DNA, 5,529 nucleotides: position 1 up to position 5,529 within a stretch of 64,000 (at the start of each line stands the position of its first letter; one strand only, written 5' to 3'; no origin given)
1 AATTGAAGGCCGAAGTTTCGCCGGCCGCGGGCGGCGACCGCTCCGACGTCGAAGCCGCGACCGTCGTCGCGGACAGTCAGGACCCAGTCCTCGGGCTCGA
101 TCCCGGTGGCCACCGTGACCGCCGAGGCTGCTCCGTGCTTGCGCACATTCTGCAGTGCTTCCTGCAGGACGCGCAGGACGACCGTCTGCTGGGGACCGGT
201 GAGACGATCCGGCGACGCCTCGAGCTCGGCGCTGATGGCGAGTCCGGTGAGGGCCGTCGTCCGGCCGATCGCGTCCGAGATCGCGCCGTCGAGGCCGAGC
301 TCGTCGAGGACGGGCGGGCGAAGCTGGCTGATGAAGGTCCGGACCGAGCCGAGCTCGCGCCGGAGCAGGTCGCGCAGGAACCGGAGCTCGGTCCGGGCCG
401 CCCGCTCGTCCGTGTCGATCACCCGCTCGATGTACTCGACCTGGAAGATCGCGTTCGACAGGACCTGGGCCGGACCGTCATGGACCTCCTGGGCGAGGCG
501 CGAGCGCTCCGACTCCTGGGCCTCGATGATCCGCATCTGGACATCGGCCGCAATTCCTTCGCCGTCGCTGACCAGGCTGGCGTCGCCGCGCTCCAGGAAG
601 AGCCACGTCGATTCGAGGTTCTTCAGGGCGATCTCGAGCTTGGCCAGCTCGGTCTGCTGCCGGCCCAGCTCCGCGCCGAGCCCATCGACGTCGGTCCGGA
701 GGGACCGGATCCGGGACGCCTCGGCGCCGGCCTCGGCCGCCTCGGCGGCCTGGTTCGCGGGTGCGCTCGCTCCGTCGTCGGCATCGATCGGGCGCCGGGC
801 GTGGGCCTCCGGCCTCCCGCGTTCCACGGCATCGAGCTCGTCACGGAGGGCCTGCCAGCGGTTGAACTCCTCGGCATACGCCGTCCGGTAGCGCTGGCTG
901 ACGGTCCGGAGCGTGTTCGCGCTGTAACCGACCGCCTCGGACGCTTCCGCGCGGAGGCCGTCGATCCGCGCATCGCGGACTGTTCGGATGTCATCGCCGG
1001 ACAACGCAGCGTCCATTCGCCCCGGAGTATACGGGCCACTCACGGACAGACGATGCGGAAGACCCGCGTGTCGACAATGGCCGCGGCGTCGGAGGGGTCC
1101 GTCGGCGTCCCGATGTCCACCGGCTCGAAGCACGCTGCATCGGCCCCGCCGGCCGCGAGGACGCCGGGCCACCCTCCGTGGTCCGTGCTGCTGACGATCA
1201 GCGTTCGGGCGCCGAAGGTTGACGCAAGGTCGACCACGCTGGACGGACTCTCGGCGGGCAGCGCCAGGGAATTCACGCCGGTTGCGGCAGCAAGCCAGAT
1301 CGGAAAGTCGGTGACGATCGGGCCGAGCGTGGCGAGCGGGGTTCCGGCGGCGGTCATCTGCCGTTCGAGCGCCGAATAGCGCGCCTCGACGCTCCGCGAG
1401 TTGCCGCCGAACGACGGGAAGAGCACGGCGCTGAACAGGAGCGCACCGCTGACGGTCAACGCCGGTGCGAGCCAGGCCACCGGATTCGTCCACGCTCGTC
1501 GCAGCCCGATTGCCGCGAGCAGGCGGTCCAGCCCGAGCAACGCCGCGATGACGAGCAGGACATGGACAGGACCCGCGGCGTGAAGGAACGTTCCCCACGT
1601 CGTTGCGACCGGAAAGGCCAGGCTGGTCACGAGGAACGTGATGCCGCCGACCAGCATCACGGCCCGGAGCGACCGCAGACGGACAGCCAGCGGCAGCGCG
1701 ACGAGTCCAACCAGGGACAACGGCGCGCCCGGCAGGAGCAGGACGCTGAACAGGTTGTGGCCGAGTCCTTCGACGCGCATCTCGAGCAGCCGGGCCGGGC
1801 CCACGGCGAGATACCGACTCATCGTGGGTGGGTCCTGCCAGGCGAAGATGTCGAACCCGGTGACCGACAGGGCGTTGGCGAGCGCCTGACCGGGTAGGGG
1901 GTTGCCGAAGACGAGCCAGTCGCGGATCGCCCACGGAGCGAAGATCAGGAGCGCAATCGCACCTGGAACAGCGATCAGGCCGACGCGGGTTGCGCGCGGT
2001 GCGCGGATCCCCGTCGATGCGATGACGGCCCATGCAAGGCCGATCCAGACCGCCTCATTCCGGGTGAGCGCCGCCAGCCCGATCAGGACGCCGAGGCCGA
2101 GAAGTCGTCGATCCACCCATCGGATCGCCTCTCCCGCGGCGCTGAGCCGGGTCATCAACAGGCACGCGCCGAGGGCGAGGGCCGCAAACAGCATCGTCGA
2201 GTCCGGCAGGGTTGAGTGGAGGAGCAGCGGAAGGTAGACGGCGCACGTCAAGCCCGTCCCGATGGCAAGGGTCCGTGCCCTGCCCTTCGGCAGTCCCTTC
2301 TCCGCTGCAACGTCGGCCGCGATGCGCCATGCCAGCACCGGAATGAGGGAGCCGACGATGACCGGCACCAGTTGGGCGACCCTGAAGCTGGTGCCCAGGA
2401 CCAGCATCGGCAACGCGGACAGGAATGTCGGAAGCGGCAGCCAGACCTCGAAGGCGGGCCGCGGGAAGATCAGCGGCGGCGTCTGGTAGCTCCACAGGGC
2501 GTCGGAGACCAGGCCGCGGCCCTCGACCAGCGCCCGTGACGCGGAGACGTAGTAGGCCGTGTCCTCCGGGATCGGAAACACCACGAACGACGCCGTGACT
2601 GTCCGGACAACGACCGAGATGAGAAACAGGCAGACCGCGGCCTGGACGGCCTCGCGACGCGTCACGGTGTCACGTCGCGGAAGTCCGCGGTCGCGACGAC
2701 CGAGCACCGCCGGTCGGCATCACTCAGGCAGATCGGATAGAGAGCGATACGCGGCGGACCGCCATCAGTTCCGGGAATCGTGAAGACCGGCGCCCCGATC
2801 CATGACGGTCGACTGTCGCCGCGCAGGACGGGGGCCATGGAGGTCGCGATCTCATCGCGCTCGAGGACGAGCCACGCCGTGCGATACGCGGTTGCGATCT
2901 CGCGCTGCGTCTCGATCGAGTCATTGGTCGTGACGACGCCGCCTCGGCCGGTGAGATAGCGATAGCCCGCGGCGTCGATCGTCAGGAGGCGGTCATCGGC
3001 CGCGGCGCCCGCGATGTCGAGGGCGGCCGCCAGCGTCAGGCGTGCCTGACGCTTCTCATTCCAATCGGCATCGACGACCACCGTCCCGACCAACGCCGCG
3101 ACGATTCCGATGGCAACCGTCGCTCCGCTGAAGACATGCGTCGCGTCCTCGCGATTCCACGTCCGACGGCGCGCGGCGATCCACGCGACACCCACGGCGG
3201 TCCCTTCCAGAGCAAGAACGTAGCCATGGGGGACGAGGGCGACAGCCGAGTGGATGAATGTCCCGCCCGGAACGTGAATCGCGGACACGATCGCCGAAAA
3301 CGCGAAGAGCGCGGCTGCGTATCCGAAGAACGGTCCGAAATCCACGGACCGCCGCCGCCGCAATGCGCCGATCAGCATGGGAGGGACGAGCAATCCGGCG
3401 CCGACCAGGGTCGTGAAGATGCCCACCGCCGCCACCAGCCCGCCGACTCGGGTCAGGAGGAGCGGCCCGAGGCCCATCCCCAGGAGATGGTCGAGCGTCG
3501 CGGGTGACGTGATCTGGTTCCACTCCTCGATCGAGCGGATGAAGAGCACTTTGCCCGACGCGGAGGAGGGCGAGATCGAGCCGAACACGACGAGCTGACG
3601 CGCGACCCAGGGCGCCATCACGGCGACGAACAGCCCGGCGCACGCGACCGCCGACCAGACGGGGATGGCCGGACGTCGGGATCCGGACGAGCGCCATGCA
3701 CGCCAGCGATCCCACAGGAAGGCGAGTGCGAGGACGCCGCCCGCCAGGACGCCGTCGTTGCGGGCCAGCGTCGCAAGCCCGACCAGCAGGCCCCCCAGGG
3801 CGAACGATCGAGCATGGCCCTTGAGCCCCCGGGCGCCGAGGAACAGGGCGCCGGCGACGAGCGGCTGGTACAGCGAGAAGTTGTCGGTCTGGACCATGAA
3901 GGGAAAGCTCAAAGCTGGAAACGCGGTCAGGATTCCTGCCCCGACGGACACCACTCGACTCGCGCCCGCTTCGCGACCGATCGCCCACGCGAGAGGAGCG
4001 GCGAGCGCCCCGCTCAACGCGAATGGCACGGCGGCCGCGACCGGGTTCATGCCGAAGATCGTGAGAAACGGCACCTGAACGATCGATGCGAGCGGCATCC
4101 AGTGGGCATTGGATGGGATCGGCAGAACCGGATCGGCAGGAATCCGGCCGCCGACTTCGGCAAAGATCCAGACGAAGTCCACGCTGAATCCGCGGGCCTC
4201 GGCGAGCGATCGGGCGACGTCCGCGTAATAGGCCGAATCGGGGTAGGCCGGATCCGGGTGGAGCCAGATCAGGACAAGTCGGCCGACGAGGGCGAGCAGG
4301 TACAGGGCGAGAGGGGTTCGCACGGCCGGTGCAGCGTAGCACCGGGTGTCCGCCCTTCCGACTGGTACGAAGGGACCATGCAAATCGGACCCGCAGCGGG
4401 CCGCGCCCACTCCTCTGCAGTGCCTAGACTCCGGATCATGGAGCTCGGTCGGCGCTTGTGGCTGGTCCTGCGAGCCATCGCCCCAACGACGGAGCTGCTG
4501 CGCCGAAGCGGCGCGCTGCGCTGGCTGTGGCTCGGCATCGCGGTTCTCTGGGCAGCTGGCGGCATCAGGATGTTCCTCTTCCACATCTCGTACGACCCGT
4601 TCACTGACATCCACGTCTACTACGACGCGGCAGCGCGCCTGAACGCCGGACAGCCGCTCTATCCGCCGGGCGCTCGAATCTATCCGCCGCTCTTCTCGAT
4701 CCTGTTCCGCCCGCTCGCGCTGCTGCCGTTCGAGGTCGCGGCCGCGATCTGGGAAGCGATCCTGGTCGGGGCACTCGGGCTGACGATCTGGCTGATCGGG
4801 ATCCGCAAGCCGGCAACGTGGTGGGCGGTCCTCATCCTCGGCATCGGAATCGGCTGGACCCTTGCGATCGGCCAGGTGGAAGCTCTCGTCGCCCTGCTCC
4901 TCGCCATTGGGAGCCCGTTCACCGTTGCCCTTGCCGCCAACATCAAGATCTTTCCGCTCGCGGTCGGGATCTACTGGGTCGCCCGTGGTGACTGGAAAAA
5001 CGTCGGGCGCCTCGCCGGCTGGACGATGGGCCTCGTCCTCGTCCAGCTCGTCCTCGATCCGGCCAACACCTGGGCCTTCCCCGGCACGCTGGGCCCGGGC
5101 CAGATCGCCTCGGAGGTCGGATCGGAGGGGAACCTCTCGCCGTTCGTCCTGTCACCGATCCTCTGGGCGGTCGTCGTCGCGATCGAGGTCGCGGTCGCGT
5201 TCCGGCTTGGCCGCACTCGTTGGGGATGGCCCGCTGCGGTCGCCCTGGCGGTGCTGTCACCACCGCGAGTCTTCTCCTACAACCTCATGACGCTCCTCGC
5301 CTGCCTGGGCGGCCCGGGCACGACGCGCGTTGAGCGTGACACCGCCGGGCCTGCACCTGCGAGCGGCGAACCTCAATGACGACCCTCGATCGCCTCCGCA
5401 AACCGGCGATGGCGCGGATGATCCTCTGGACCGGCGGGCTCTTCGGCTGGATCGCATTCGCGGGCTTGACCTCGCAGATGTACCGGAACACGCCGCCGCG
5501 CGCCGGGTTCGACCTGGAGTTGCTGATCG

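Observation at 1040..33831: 33-kb locus saturated with polytopic GT-C-type glycosyltransferases and polyprenyl-phosphate-sugar synthases: a candidate undescribed extracytoplasmic glycan or lipoglycan assembly line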

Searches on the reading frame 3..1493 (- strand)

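Call 9: search_protein_families(library=pfam, proteins=[window:3-1493:-], max_evalue=0.01)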
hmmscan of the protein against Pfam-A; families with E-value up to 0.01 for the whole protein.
window:3-1493:- (497 aa): 3 families
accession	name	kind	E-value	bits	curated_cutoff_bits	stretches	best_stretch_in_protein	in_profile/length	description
PF07730.19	HisKA_3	-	1.6e-14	54.6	24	1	329-396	1-68/68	Histidine kinase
PF02518.31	HATPase_c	-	7.5e-06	26.8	26.4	1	439-486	6-54/111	Histidine kinase-, DNA gyrase B-, and HSP90-like ATPase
PF13581.12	HATPase_c_2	-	0.0098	16.3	27.4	0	442-487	35-85/127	Histidine kinase-like ATPase domain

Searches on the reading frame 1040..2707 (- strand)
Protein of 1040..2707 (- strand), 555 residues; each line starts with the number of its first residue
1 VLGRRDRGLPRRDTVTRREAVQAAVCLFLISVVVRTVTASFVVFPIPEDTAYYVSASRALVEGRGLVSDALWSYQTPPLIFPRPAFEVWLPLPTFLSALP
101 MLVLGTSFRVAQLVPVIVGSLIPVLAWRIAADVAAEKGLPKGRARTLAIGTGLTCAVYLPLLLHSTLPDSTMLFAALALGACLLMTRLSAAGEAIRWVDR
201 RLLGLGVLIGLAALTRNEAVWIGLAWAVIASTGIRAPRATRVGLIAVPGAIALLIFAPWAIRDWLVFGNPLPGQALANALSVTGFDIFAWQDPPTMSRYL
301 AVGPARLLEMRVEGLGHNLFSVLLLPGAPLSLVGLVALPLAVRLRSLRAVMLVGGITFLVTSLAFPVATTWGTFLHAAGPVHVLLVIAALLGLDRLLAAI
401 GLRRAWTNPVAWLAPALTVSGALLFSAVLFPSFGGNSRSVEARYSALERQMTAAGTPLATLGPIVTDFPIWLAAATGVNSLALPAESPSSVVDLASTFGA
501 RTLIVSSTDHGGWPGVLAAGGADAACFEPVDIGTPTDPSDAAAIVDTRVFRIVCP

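Call 5: search_protein_families(library=pfam, proteins=[window:1040-2707:-], max_evalue=0.01)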
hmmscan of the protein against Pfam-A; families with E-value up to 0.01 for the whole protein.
window:1040-2707:- (555 aa): 0 families

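Call 10: search_protein_families(library=ncbifam, proteins=[window:1040-2707:-], max_evalue=0.01)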
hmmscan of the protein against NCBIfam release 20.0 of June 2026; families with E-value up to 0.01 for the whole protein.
window:1040-2707:- (555 aa): 0 families

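Call 36: search_protein_families(library=pfam, proteins=[window:1040-2707:-], max_evalue=10)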
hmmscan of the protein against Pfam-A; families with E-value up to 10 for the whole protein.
window:1040-2707:- (555 aa): 0 families
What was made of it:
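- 1040..2707 (-): g01, PMT_2/ArnT-like GT-C (by transitivity), ~13 TM. No Pfam hit (calls 5, 36).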

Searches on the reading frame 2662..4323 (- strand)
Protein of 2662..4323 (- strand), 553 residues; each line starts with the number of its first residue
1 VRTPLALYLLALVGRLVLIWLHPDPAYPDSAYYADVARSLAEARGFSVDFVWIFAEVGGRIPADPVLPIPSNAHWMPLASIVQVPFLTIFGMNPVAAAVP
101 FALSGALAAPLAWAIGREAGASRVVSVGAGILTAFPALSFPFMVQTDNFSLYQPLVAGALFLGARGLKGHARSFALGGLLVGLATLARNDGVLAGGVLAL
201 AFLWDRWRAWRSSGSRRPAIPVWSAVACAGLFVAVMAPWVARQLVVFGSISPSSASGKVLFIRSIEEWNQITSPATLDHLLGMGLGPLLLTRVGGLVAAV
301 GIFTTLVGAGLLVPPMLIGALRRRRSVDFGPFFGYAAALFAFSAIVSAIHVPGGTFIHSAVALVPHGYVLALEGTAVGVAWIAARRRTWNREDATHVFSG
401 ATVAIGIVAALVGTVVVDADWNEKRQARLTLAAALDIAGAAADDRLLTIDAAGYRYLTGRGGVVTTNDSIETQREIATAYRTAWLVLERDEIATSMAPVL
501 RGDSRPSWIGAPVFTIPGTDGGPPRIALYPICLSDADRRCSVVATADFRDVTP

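Call 5: search_protein_families(library=pfam, proteins=[window:2662-4323:-], max_evalue=0.01)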
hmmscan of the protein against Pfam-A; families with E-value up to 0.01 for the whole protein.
window:2662-4323:- (553 aa): 1 family
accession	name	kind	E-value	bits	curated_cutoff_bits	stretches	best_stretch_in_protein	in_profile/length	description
PF13231.12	PMT_2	-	1.4e-06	29.1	26.1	1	77-237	4-158/160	Dolichyl-phosphate-mannose-protein mannosyltransferase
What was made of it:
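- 2662..4323 (-): g02, PMT_2-family GT-C. PF13231, 29.1 bits, above the gathering threshold (call 5).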

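Call 10: search_protein_families(library=ncbifam, proteins=[window:2662-4323:-], max_evalue=0.01)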
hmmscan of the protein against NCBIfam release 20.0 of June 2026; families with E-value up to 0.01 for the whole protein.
window:2662-4323:- (553 aa): 0 families

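Call 71: search_solved_structures(query=A5, max_evalue=1)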
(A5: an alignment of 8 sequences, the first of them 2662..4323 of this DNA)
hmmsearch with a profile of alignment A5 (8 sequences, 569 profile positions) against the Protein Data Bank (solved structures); distinct sequences matched with E-value up to 1: 1.
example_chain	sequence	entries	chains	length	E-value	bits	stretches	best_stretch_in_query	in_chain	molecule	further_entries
12du_z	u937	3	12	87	0.17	13.8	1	211-262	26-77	Flagellar biosynthetic protein FliQ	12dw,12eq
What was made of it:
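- On PMT_2 / ArnT-like (PF13231, COG1807): The A5 profile finds no PDB sequence (call 71).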

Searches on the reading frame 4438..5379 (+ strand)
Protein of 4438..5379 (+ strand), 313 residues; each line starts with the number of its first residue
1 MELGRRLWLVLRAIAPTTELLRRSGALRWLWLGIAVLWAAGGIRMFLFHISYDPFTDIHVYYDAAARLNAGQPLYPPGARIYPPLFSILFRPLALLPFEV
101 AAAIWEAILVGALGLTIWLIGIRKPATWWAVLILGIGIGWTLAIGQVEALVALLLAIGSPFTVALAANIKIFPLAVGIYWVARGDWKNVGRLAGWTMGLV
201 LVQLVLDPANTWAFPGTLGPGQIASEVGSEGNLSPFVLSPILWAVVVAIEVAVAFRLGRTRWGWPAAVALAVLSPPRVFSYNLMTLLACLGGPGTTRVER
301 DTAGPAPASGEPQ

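Call 5: search_protein_families(library=pfam, proteins=[window:4438-5379:+], max_evalue=0.01)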
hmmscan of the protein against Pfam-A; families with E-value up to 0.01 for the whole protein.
window:4438-5379:+ (313 aa): 1 family
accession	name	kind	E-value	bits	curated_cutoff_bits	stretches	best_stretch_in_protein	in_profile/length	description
PF09594.16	GT87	-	5.7e-16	59.4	25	1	81-262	2-214/237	Glycosyltransferase family 87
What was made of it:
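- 4438..5379 (+): g03, short-form GT87. PF09594, 59 bits (call 5).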
